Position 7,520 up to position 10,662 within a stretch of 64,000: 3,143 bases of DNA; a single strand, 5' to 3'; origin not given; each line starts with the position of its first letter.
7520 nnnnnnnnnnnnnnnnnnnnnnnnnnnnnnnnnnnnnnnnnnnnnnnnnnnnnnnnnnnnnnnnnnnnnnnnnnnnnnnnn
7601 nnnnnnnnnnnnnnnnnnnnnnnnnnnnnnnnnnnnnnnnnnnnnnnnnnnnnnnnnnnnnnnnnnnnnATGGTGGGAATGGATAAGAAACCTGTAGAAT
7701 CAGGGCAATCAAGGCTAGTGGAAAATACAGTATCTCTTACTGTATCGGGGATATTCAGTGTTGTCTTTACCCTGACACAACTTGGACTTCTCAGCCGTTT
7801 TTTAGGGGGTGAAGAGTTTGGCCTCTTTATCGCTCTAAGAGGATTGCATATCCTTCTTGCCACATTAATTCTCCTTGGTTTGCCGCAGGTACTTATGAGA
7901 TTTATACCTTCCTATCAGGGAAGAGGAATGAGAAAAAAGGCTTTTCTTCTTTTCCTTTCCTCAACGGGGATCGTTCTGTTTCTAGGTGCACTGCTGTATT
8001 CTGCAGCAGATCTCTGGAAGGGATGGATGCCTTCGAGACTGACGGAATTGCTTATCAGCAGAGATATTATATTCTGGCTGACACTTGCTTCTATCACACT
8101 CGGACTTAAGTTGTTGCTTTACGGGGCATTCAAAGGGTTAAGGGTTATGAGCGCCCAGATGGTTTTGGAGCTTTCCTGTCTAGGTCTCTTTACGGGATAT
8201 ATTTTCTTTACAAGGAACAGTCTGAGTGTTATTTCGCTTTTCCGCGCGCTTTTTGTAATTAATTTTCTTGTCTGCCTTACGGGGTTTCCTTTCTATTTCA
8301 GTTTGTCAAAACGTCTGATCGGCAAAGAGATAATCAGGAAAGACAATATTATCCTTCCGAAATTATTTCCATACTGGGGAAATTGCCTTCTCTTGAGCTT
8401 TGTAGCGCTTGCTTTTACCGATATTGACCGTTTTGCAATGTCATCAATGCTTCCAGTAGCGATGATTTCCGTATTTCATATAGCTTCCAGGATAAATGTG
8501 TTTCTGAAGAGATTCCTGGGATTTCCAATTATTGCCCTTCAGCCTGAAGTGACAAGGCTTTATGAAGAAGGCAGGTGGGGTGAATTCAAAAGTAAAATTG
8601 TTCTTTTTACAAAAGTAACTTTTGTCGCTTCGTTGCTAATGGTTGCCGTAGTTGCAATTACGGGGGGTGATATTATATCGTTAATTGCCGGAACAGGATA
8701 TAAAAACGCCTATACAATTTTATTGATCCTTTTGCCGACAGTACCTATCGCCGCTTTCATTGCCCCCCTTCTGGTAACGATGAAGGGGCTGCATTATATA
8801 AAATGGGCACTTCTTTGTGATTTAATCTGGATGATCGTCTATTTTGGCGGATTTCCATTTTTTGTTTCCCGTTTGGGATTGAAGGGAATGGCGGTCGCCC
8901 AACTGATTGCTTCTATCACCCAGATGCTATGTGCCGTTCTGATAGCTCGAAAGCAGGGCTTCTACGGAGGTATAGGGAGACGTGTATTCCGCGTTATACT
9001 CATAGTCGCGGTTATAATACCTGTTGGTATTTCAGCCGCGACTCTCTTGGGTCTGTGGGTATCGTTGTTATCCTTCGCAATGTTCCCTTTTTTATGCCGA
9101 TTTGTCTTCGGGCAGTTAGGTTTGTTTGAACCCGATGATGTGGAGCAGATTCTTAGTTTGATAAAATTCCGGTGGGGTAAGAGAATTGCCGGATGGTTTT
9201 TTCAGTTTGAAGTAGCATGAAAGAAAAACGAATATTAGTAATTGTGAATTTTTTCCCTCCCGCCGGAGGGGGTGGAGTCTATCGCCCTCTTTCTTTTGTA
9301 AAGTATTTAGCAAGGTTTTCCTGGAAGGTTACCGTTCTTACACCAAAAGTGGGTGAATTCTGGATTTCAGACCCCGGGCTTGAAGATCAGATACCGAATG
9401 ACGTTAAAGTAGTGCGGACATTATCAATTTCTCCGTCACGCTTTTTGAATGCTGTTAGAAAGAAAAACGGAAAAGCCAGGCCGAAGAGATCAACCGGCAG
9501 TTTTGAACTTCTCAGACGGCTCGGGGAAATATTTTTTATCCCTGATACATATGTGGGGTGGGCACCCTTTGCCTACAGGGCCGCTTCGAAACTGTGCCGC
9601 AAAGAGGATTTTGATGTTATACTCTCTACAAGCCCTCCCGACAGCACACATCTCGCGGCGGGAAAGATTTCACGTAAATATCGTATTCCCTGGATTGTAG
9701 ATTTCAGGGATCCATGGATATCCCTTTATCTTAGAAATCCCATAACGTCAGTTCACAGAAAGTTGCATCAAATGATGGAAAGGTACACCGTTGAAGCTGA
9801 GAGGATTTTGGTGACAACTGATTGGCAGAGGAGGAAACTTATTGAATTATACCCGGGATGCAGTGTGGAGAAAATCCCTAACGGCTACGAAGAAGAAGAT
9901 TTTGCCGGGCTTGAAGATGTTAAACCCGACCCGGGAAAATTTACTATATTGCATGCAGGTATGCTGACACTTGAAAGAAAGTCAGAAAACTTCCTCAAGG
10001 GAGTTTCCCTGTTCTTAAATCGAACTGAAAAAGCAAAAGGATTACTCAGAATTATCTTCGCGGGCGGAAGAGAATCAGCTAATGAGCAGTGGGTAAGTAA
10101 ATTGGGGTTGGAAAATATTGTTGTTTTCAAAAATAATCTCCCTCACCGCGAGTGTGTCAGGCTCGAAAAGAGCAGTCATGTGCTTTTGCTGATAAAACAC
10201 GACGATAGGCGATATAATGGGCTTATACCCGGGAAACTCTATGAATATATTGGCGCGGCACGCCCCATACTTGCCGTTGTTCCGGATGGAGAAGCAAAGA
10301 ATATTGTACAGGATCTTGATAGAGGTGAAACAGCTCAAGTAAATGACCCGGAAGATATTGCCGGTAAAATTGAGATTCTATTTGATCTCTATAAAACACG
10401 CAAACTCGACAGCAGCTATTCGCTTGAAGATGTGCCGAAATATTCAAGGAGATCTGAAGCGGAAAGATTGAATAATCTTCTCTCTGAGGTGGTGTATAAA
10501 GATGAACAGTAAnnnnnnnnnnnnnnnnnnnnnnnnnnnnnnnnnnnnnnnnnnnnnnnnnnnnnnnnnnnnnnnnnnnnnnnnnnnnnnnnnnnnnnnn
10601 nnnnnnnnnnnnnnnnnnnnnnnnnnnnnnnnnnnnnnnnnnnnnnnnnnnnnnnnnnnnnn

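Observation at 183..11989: Operon-like glycan locus bracketed by a Dpm1-like polyprenyl-phosphate sugar synthase and a GT-C transferase, with no Wzy/Wzc/Wza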

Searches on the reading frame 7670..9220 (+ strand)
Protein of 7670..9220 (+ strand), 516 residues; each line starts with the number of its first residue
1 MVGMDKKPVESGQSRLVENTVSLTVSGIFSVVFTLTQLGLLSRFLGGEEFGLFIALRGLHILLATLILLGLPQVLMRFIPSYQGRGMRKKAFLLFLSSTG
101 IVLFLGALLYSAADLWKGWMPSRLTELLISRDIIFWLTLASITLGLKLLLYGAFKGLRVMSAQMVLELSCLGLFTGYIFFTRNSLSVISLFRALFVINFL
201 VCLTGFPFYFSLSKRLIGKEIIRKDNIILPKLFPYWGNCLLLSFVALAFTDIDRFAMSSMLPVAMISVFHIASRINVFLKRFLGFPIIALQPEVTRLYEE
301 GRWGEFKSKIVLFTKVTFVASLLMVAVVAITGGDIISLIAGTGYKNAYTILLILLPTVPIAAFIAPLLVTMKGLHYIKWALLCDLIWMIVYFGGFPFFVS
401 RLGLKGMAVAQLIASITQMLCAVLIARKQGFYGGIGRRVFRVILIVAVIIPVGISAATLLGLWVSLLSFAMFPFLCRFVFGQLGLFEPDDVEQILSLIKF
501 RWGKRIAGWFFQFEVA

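Call 3: search_protein_families(library=pfam, proteins=[window:7670-9220:+], max_evalue=0.01)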
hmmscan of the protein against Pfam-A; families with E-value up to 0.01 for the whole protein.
window:7670-9220:+ (516 aa): 1 family
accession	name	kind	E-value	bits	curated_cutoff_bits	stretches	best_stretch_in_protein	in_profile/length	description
PF01943.22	Polysacc_synt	-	1.2e-07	31.9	28.2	1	16-292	1-268/274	Polysaccharide biosynthesis protein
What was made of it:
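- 7670..9220 (+): g6: Wzx-type (MOP superfamily) lipid-linked glycan flippase. Pfam Polysacc_synt, 31.9 bits against a cut-off of 28.2 (call 3).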

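Call 4: search_protein_families(library=ncbifam, proteins=[window:7670-9220:+], max_evalue=0.01)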
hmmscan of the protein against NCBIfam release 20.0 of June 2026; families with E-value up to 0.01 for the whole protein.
window:7670-9220:+ (516 aa): 1 family
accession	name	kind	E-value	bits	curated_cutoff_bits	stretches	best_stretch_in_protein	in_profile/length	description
TIGR02900.1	spore_V_B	equivalog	0.00023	20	372.3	2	18-107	3-92/488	stage V sporulation protein B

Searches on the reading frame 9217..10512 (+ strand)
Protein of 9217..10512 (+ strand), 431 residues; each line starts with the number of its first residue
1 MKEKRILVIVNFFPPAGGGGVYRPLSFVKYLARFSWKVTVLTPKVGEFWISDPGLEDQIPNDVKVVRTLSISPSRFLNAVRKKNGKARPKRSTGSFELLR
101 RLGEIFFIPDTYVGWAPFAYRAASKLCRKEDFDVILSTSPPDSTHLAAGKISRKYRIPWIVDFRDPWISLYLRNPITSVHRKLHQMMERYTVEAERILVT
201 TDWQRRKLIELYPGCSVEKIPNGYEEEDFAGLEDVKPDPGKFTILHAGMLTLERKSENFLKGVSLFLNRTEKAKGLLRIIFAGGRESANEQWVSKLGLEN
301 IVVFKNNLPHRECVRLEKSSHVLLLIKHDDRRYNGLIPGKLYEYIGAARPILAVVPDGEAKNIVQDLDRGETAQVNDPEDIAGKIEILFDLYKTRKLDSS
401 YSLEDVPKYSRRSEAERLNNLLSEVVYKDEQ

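Call 3: search_protein_families(library=pfam, proteins=[window:9217-10512:+], max_evalue=0.01)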
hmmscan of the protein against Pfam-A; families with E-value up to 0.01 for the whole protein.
window:9217-10512:+ (431 aa): 4 families
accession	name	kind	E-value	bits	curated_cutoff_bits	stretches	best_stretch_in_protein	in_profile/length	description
PF13579.12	Glyco_trans_4_4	-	2.9e-10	41.2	29.7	1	18-212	1-146/158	Glycosyl transferase 4-like domain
PF13439.12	Glyco_transf_4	-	3.3e-10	40.7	28.5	1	53-226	37-168/170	Glycosyltransferase Family 4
PF00534.26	Glycos_transf_1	-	6.5e-06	26.2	26.4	1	238-396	12-163/172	Glycosyl transferases group 1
PF13692.12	Glyco_trans_1_4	-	0.00013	22.7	27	1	244-388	4-139/142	Glycosyl transferases group 1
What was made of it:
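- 9217..10512 (+): g7: GT4 (GT-B fold) glycosyltransferase. Glyco_trans_4_4, Glyco_transf_4 and Glycos_transf_1 hits (call 3).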

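Call 4: search_protein_families(library=ncbifam, proteins=[window:9217-10512:+], max_evalue=0.01)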
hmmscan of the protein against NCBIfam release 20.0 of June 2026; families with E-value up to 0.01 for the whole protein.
window:9217-10512:+ (431 aa): 1 family
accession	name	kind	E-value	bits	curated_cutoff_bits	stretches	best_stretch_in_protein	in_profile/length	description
TIGR04063.1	stp3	hypoth_equivalog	3.7e-06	26.1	442.05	1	124-390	85-359/397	TIGR04063 family PEP-CTERM/XrtA system glycosyltransferase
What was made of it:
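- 9217..10512 (+): The best NCBIfam hit is the PEP-CTERM-associated stp3 family, and it is weak (call 4).
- On GT-C fold glycosyltransferases (g8, 10502-11989): g8 has no Pfam or NCBIfam hit of its own (calls 3, 4).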
